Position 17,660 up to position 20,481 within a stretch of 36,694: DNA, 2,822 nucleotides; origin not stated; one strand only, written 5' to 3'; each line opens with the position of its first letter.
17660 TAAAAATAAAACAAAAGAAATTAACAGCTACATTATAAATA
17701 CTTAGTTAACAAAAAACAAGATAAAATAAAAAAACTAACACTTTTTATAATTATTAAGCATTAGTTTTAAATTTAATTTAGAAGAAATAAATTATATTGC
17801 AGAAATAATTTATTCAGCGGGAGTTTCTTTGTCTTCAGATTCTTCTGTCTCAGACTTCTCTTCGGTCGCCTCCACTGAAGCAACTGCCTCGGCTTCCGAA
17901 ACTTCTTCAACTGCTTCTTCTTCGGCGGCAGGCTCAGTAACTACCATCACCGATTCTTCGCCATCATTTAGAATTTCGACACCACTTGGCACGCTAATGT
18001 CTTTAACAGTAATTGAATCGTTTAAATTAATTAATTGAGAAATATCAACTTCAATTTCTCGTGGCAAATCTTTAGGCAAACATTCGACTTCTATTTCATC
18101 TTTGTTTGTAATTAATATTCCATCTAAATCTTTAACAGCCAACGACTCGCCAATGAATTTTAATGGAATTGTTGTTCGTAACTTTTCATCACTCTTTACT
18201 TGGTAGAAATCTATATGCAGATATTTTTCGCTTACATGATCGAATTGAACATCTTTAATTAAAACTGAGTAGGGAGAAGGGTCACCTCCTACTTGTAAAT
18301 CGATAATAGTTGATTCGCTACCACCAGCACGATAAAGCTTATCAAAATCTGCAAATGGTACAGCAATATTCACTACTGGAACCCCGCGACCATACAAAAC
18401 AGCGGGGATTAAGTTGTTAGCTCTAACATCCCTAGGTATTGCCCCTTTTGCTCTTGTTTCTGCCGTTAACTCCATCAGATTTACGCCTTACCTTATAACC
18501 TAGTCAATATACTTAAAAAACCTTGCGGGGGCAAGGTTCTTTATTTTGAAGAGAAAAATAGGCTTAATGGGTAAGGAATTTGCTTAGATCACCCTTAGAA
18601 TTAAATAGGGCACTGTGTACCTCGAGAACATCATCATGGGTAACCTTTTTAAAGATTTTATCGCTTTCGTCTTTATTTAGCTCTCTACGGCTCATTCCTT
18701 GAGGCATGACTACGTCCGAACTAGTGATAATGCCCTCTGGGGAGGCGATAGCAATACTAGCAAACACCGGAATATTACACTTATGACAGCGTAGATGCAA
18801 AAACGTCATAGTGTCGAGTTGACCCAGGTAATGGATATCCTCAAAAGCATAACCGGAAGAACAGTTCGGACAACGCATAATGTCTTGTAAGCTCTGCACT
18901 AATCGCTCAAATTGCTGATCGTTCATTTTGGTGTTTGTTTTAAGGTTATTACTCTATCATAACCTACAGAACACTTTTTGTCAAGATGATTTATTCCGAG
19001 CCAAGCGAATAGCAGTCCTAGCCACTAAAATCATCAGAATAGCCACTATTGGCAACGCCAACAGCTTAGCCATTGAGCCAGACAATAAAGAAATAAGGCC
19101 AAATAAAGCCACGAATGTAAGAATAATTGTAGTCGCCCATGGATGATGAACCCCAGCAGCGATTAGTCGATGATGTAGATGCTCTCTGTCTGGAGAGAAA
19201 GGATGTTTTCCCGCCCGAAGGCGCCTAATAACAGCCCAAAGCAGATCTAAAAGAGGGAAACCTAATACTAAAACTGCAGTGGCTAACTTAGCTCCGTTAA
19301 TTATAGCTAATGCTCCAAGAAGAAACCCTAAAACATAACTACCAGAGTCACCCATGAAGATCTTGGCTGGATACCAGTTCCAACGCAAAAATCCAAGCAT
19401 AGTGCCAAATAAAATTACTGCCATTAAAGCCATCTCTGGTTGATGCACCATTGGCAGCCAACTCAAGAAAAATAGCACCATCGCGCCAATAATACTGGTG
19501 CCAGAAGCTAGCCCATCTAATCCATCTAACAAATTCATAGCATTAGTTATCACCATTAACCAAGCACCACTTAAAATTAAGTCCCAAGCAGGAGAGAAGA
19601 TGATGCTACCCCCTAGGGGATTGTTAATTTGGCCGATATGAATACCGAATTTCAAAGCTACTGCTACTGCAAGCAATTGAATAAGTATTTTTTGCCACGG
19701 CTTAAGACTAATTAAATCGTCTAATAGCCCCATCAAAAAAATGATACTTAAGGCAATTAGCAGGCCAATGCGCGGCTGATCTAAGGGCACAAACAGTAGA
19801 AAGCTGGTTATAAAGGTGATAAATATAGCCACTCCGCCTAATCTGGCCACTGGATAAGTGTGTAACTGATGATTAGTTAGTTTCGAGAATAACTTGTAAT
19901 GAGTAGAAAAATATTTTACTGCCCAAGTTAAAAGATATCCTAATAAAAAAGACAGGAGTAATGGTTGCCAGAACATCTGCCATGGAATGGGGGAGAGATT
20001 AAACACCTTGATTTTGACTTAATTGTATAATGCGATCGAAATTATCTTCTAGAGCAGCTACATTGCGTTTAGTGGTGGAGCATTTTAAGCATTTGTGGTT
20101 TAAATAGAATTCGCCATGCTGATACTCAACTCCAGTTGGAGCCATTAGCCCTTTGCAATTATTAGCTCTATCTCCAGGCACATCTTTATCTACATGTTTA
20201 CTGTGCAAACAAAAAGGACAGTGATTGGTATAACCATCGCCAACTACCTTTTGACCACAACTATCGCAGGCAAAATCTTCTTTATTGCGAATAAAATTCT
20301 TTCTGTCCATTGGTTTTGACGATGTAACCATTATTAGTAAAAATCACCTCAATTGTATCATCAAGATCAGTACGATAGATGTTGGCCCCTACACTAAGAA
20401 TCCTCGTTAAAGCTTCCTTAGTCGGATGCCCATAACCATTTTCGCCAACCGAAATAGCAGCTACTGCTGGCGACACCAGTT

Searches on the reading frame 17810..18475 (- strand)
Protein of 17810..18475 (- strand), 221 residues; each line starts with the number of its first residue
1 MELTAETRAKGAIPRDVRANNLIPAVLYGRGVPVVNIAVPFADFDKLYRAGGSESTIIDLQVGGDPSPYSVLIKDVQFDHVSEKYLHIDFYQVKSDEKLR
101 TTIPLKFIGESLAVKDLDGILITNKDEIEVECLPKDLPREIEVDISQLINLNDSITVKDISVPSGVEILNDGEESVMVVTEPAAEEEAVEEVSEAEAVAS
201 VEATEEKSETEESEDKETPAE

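Call 93: search_protein_families(library=pfam, proteins=[window:17810-18475:-], max_evalue=0.001)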
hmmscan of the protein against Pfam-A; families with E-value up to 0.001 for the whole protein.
window:17810-18475:- (221 aa): 2 families
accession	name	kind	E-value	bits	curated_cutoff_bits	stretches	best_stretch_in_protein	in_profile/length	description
PF14693.11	Ribosomal_TL5_C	-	1.5e-23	83.4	27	1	98-182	1-83/84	Ribosomal protein TL5, C-terminal domain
PF01386.24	Ribosomal_L25p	-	4e-20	72.5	23.6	1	3-90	1-82/82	Ribosomal L25p family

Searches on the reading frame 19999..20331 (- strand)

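Call 93: search_protein_families(library=pfam, proteins=[window:19999-20331:-], max_evalue=0.001)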
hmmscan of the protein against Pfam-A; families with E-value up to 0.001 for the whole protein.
window:19999-20331:- (110 aa): 1 family
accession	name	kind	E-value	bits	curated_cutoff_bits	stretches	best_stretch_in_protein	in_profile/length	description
PF12647.12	RNHCP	-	4.3e-25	88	24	1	18-99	2-87/90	RNHCP domain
